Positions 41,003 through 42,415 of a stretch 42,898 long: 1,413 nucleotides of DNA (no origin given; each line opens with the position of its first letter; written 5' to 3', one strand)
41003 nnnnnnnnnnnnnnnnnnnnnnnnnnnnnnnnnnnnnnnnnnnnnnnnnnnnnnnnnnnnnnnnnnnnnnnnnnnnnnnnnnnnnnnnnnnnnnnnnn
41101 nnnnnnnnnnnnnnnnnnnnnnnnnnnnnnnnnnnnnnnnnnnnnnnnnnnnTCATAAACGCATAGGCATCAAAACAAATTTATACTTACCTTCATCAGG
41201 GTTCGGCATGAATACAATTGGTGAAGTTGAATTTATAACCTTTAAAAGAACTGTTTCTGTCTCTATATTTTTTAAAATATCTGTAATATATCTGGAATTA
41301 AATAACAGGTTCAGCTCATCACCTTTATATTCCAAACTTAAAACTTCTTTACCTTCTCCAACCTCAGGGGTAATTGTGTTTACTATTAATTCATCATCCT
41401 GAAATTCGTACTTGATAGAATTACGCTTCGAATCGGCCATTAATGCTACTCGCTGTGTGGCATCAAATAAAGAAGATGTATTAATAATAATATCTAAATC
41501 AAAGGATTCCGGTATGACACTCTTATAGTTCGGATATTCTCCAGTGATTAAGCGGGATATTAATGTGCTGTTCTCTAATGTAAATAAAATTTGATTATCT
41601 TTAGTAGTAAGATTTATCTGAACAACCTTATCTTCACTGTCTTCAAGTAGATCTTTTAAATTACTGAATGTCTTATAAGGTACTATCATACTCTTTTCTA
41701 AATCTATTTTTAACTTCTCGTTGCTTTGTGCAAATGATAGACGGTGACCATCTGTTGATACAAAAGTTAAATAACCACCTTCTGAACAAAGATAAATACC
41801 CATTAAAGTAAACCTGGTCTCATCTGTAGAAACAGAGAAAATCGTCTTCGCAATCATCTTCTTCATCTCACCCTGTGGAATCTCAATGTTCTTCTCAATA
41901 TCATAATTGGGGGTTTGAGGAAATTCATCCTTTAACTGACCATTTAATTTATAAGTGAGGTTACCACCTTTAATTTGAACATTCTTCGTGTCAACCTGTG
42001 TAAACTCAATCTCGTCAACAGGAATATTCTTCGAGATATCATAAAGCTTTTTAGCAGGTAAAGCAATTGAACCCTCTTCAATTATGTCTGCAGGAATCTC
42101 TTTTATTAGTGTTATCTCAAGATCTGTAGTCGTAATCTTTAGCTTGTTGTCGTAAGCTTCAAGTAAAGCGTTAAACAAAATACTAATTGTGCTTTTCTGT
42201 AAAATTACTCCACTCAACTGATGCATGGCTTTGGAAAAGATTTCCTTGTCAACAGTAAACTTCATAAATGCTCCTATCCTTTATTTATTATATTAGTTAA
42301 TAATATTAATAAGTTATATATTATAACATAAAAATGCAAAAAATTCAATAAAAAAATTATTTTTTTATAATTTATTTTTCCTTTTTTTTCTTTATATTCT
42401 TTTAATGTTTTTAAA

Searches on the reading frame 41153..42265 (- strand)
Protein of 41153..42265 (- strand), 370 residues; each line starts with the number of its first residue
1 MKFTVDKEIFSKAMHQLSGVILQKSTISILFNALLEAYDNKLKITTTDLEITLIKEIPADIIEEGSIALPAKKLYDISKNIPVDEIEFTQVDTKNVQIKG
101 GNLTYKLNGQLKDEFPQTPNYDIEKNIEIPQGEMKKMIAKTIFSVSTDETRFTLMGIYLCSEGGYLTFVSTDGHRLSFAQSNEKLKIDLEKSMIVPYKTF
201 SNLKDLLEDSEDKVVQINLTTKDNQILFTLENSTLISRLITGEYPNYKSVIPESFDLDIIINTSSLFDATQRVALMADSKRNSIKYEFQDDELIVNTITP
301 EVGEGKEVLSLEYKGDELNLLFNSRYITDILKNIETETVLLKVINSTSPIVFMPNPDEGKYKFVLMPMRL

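Call 35: search_protein_families(library=pfam, proteins=[window:41153-42265:-], max_evalue=0.001)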
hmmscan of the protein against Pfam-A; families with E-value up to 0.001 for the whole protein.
window:41153-42265:- (370 aa): 3 families
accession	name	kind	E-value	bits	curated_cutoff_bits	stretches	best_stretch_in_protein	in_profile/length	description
PF02767.21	DNA_pol3_beta_2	-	5.9e-29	101.2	27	1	128-246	1-116/116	DNA polymerase III beta subunit, central domain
PF00712.24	DNA_pol3_beta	-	4.4e-27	95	24.4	1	1-118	1-119/120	DNA polymerase III beta subunit, N-terminal domain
PF02768.20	DNA_pol3_beta_3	-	1.1e-24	87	27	1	248-369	1-121/121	DNA polymerase III beta subunit, C-terminal domain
